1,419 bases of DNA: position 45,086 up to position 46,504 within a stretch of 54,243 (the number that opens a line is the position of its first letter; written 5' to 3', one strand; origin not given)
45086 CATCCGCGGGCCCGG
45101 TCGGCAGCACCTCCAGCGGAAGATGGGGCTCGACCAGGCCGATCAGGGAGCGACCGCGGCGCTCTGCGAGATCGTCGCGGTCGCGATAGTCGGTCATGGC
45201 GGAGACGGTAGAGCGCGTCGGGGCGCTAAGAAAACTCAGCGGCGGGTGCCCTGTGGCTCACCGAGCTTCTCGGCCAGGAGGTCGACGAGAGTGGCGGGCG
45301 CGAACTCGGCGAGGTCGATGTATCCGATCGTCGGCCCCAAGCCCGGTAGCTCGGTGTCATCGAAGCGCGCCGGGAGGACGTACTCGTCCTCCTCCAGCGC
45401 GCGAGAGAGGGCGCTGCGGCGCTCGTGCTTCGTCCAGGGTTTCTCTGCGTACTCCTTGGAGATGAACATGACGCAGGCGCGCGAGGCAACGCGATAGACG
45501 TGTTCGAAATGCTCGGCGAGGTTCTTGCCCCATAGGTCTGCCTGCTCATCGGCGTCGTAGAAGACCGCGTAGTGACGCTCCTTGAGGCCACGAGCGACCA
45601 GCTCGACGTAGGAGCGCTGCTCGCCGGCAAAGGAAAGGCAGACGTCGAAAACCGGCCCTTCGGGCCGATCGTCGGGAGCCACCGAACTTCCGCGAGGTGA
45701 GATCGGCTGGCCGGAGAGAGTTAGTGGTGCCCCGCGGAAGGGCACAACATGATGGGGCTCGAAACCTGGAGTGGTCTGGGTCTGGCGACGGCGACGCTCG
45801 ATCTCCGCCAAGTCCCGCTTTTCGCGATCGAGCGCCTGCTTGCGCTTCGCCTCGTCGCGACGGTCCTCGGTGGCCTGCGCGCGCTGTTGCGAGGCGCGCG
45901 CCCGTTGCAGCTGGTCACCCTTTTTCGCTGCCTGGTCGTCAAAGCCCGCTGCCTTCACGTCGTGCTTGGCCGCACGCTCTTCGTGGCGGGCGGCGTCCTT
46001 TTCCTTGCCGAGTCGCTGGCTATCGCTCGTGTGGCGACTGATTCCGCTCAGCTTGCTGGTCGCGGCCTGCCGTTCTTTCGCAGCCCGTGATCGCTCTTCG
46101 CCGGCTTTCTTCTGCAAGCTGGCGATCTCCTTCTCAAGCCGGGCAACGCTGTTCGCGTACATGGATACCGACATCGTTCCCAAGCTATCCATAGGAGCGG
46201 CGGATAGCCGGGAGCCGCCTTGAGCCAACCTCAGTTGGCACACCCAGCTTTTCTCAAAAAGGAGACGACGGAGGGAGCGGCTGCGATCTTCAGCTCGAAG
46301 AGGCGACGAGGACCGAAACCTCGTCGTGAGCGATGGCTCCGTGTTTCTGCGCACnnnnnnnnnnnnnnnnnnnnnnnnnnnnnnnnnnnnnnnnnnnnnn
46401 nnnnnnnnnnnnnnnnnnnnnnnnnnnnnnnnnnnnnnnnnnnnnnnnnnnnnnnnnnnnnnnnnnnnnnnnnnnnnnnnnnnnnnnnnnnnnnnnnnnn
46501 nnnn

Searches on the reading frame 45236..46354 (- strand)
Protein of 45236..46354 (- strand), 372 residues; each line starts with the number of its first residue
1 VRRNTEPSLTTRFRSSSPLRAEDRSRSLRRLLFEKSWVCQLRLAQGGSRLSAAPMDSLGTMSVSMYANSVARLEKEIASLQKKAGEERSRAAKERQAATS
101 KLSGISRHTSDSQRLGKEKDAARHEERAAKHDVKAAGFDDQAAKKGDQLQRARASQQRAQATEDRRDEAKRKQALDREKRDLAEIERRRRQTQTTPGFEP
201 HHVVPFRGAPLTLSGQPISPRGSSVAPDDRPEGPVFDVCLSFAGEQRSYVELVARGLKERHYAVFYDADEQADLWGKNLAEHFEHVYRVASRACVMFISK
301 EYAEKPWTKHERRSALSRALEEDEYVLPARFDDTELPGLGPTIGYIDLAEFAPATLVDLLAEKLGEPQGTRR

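Call 6: search_protein_families(library=pfam, proteins=[window:45236-46354:-], max_evalue=0.01)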
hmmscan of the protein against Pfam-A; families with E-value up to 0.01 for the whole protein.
window:45236-46354:- (372 aa): 2 families
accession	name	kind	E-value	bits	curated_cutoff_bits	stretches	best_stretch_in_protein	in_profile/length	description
PF13676.11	TIR_2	-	4.5e-16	59.9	28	1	238-350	1-110/122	TIR domain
PF01582.25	TIR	-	0.0019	18.4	21.3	1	237-329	3-94/179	TIR domain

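Call 7: search_protein_families(library=padloc, proteins=[window:45236-46192:-], max_evalue=0.1)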
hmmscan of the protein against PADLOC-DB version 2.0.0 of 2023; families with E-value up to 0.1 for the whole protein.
window:45236-46192:- (318 aa): 4 families
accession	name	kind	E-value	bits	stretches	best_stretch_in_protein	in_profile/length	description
PDLC05062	PDC-S66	-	2.1e-30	104.2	1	7-274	1-239/282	-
PDLC00417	ThsB1|ThsB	-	0.0067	14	1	182-272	167-255/303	TIR-like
PDLC02962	RT-TIR_XII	-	0.0085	13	1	182-269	346-432/478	single gene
PDLC02421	Aga_TIR-PNTD1-PNTD2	-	0.0088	13.2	1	203-305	26-128/430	Class I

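Call 8: search_protein_families(library=ncbifam, proteins=[window:45236-46192:-], max_evalue=0.1)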
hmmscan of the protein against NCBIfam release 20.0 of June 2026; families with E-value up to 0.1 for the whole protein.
window:45236-46192:- (318 aa): 2 families
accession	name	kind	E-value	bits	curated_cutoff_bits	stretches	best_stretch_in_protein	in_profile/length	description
NF042941.1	Retron_TIR_antiphage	equivalog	1.9e-10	40.2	600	1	181-280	339-436/464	TIR domain-containing anti-phage reverse transcriptase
NF002572.0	PRK02224.1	equivalog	0.0015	16.9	1087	1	13-269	508-646/888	DNA double-strand break repair ATPase Rad50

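Call 10: find_homologous_proteins(query=window:45236-46192:-, max_evalue=0.001)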
Query window:45236-46192:- (318 aa): 3568 proteins with E <= 0.001 among 8000 candidates; the best 120 are listed.
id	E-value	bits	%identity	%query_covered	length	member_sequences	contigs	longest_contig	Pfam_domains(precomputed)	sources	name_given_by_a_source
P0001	2.2e-169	580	88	98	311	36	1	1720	PF13676.12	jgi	jgi:TIR domain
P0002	6.1e-169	579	88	97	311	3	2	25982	PF13676.12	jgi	jgi:hypothetical protein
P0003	3.6e-167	573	86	98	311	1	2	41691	PF13676.12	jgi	jgi:hypothetical protein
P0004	9.5e-165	565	87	98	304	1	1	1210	PF13676.12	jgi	-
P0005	1.4e-164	565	87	97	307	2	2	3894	PF13676.12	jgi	jgi:TIR domain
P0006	7.1e-163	559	84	98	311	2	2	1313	PF13676.12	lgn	-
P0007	2.6e-162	557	85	98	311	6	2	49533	PF13676.12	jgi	jgi:hypothetical protein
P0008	9.1e-161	552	85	98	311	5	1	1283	PF13676.12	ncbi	-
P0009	2.4e-159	547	83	98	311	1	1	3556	PF13676.12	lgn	-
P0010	1.7e-149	515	79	97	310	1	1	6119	PF13676.12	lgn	-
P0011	5.4e-149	513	88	85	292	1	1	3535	PF13676.12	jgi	jgi:hypothetical protein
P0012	2.4e-141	488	76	97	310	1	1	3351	PF13676.12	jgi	jgi:hypothetical protein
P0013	5.7e-140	484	76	97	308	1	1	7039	PF13676.12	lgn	-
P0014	4.6e-139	481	75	97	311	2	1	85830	PF13676.12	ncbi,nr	ncbi:MAG: TIR domain-containing protein [Actinobacteria bacterium]|nr:TIR domain-containing protein 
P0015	9.5e-137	473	71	97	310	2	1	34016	PF13676.12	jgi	jgi:hypothetical protein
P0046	4.0e-76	274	51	97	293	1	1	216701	PF13676.12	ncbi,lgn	-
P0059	2.8e-72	262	51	97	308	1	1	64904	PF01582.26,PF13676.12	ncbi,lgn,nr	ncbi:MAG TPA: TIR domain-containing protein [Actinomycetota bacterium]|nr:TIR domain-containing prot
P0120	5.9e-63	231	45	95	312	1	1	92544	PF13676.12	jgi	jgi:hypothetical protein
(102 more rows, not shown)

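Call 22: find_encoding_contigs(protein=P0003, flank=6000, max_places=3)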
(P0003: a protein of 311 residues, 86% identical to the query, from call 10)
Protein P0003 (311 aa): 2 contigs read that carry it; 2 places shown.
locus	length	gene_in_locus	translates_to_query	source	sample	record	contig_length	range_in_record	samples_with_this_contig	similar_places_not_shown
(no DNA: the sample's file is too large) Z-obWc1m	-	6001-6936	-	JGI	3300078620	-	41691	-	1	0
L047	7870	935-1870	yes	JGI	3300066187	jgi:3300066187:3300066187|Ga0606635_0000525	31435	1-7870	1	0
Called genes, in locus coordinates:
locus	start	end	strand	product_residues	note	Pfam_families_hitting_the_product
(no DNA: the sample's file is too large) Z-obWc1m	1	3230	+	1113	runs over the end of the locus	PF00069:Pkinase, PF07714:PK_Tyr_Ser-Thr, PF13086:AAA_11, PF13245:AAA_19, PF13604:AAA_30 (faint), PF01443:Viral_helicase1 (faint), PF13087:AAA_12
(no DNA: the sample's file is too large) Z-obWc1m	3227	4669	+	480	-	-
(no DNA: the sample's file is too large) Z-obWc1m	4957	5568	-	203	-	PF14279:HNH_5 (weak)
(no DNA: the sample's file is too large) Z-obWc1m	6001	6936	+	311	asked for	PF13676:TIR_2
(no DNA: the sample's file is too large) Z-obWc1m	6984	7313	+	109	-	PF05973:Gp49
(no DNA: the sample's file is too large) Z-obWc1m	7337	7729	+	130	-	PF13560:HTH_31, PF12844:HTH_19 (weak), PF01381:HTH_3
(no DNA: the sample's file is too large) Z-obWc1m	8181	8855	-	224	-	PF01545:Cation_efflux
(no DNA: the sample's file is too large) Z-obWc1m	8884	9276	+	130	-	PF12840:HTH_20 (weak), PF01022:HTH_5, PF12802:MarR_2 (weak)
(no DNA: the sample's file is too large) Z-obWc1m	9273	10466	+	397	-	PF02417:Chromate_transp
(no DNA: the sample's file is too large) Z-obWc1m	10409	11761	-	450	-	PF01494:FAD_binding_3, PF01266:DAO (weak)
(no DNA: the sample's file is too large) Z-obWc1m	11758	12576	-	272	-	PF13560:HTH_31 (weak), PF01381:HTH_3, PF12844:HTH_19 (weak), PF17765:MLTR_LBD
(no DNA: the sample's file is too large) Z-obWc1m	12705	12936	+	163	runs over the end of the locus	PF10057:MpsC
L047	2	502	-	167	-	?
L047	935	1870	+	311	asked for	PF13676:TIR_2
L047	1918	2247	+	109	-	PF05973:Gp49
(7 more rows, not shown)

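Call 23: find_encoding_contigs(protein=P0007, flank=6000, max_places=3)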
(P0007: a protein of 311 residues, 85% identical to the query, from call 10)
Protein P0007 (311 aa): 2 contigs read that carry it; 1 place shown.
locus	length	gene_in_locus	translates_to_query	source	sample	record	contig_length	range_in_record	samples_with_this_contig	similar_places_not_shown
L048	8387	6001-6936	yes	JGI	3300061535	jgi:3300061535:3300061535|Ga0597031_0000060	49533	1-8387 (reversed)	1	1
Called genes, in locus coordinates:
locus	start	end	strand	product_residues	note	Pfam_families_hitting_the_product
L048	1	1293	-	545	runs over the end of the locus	PF07638:Sigma70_ECF (faint), PF04542:Sigma70_r2, PF04545:Sigma70_r4 (weak), PF08281:Sigma70_r4_2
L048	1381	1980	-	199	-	-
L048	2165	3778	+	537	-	PF02776:TPP_enzyme_N, PF00205:TPP_enzyme_M, PF02775:TPP_enzyme_C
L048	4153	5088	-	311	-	PF02541:Ppx-GppA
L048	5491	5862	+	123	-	-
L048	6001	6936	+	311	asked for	PF13676:TIR_2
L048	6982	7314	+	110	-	PF05973:Gp49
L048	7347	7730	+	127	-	PF13560:HTH_31, PF01381:HTH_3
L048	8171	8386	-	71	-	?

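Call 29: find_related_loci(query=A2, collection=genome_contigs, flank=6000)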
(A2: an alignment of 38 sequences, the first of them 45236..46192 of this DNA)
Query A2 (318 aa) in genome_contigs; peptide patterns used: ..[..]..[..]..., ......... (x = any residue, [..] = any of these).
598 stretches matched a pattern (row limit reached: there are more); 587 encode a relative of the query (tblastn E <= 1e-3); the best 80 are kept; 80 distinct loci.
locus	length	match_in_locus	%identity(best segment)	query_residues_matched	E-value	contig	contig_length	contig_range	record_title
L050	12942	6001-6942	88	4-318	0e+0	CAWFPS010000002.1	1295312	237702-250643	MAG: uncultured Solirubrobacterales bacterium isolate MFD05442.bin.1.283 genome assembly, contig: contig_30590, whole ge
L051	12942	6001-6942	87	4-318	1e-180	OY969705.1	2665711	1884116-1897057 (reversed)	MAG: uncultured Solirubrobacterales bacterium isolate MFD06298.bin.2.78 genome assembly, chromosome: 1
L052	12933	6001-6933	87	7-318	1e-177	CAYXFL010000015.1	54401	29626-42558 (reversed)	MAG TPA_asm: uncultured Conexibacteraceae bacterium isolate SRP344714_co2_139 genome assembly, contig: NODE_1359_length_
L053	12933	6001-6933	87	6-317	1e-176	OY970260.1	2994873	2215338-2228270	MAG: uncultured Solirubrobacterales bacterium isolate MFD10007.bin.c.5 genome assembly, chromosome: 1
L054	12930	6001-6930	75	6-316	2e-143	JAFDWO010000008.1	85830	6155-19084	MAG: Actinomycetota bacterium isolate SZAS-9 LIN-455__8__length-85830, whole genome shotgun sequence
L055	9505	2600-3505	50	2-315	8e-82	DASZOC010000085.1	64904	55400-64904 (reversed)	MAG TPA_asm: Actinomycetota bacterium isolate SMAG_U5934 k141_19651, whole genome shotgun sequence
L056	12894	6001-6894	44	2-310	4e-70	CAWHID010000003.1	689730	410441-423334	MAG: uncultured Conexibacteraceae bacterium isolate MFD01916.bin.2.108 genome assembly, contig: contig_10550, whole geno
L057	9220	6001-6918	44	1-310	8e-68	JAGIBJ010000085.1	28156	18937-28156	MAG: Solirubrobacteraceae bacterium isolate BIN45 scaffold50_cov0, whole genome shotgun sequence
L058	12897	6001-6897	44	12-316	6e-66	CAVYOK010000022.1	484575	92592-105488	MAG: uncultured Actinomycetes bacterium isolate MFD09206.bin.1.210 genome assembly, contig: contig_5358, whole genome sh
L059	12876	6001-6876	44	6-309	1e-65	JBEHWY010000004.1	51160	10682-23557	MAG: Actinomycetota bacterium isolate ES1.bin.104 NODE_647_length_51160_cov_12.342727, whole genome shotgun sequence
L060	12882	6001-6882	52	6-313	4e-88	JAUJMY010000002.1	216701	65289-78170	MAG: Gaiellaceae bacterium isolate YX2bin12 opera_contig_122, whole genome shotgun sequence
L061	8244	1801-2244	60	167-312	9e-54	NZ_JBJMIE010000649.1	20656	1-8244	MAG: Actinophytocola sp. isolate H1_18_all_fractions_conc_125_71_10 k255_6135636, whole genome shotgun sequence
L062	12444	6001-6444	60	165-311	1e-50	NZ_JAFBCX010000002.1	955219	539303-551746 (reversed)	Lentzea nigeriaca strain DSM 45680 Ga0453997_02, whole genome shotgun sequence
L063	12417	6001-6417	62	180-317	6e-50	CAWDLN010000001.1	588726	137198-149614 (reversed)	MAG: uncultured Actinomycetota bacterium isolate MFD04944.bin.1.226 genome assembly, contig: contig_15290, whole genome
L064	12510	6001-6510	55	151-313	4e-50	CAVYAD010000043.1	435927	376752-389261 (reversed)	MAG: uncultured Actinomycetota bacterium isolate MFD04212.bin.2.30 genome assembly, contig: contig_4755, whole genome sh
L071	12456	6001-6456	57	158-311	3e-49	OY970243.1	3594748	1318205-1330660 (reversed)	MAG: Candidatus Eremiobacteraeota bacterium isolate MFD09603.bin.1.33 genome assembly, chromosome: 1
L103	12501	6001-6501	50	152-315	4e-47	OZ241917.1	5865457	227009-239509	MAG: Candidatus Latescibacterota bacterium isolate 5e8d6608-c5e3-4027-8d72-793febe4c990 genome assembly, chromosome: 1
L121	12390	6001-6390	61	183-311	2e-45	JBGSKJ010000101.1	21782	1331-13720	MAG: Gallionella sp. isolate JTS-AC178 k141_1093209, whole genome shotgun sequence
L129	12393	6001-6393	59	182-311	9e-45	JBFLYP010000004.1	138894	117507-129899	MAG: Bacillota bacterium isolate MAG088 MAG088_4, whole genome shotgun sequence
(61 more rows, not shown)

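Call 37: predict_structure(alignment_id=A2)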
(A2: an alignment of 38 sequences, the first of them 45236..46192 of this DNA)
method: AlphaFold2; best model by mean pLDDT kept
length: 318 residues; sequences in the alignment: 38
mean_pLDDT: 77.0   pTM: 0.50
mean pLDDT of the five models: 77.0, 76.3, 75.2, 75.0, 74.1
residues with pLDDT >= 90: 117; 70-90: 108; 50-70: 30; < 50: 63
segments of 3 or more residues with pLDDT < 50: 1-3, 141-176, 256-266, 271-275, 277-282
pLDDT, mean of each block of 10 residues (from residue 1): 63 94 98 98 97 95 97 98 98 97 92 86 84 78 43 42 38 49 83 85 93 80 75 82 75 54 48 48 52 78 88 77
secondary structure, 60 per line:
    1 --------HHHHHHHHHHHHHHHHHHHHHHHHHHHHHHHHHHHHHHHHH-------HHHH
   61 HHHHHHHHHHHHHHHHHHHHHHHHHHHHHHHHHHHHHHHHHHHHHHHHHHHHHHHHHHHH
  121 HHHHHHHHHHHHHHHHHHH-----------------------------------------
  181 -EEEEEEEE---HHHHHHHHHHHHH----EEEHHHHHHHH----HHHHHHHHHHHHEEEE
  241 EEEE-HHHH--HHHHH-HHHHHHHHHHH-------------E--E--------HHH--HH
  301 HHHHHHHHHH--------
elements in order: H9-49 H57-139 E182-189 H193-205 E210-212 H213-220 H225-236 E237-244 H246-249 H252-256 H258-268 H299-310

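Call 43: fold_search(model_id=the predicted structure, library=pdb)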
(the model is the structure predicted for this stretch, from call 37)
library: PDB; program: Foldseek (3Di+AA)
matches with E <= 10: 192; with E <= 0.001: 0
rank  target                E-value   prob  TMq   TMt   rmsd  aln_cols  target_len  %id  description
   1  6tz4_02               8.1e-02  1.00  0.29  0.48   7.2       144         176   17  CryoEM reconstruction of membrane-bound ESCRT-III filament composed of CHMP1B+IST1 (right-handed) (released 2020-04-08)
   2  6tz5_AA               2.6e-01  0.99  0.28  0.46   7.1       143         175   17  CryoEM reconstruction of membrane-bound ESCRT-III filament composed of CHMP1B+IST1 (left-handed) (released 2020-04-08)
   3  7anw_A                3.4e-01  0.93  0.20  0.11   7.3        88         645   19  hSARM1 NAD+ complex (released 2020-11-11)
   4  4c7m_A                3.4e-01  0.87  0.24  0.52   6.1       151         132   13  The crystal structure of TcpB or BtpA TIR domain (released 2013-12-04)
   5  6wt6                  3.6e-01  0.80  0.25  0.26  11.0       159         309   14  Structure of a metazoan TIR-STING receptor from C. gigas (released 2020-09-09)
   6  8qlp_M                5.4e-01  0.82  0.25  0.20  10.2       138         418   18  CryoEM structure of the RNA/DNA bound SPARTA (BabAgo/TIR-APAZ) tetrameric complex (released 2024-01-31)
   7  1v95_MODEL_1_A        8.7e-01  0.38  0.15  0.31   6.6        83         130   22  Solution Structure of Anticodon Binding Domain from Nuclear Receptor Coactivator 5 (Human KIAA1637 Protein) (released 2004-07-20)
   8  6tz9_A                9.2e-01  0.75  0.24  0.41   7.7       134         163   13  CryoEM reconstruction of membrane-bound ESCRT-III filament composed of CHMP1B only (released 2020-04-08)
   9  8qlo_A                9.7e-01  0.54  0.26  0.20  10.2       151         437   16  CryoEM structure of the apo SPARTA (BabAgo/TIR-APAZ) complex (released 2024-01-31)
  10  6e8g_AA               1.1e+00  0.75  0.25  0.41   6.6       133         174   14  CryoEM reconstruction of IST1-CHMP1B copolymer filament bound to ssDNA at 2.9 Angstrom resolution (released 2018-08-15)
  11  8qlp_E                1.1e+00  0.63  0.25  0.20  10.2       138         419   17  CryoEM structure of the RNA/DNA bound SPARTA (BabAgo/TIR-APAZ) tetrameric complex (released 2024-01-31)
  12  7nna                  1.2e+00  0.57  0.24  0.34   8.8       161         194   20  Toxin Import Through the Antibiotic Efflux Channel TolC (released 2021-07-07)
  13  7lbm_m                1.2e+00  0.44  0.19  0.39  10.1       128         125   20  Structure of the human Mediator-bound transcription pre-initiation complex (released 2021-03-24)
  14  6jx6_A                1.3e+00  0.28  0.16  0.31  33.0       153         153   18  Tetrameric form of Smac (released 2019-12-04)
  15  4ckg_B                1.3e+00  0.23  0.17  0.16  10.7       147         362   18  Helical reconstruction of ACAP1(BAR-PH domain) decorated membrane tubules by cryo-electron microscopy (released 2014-10-15)
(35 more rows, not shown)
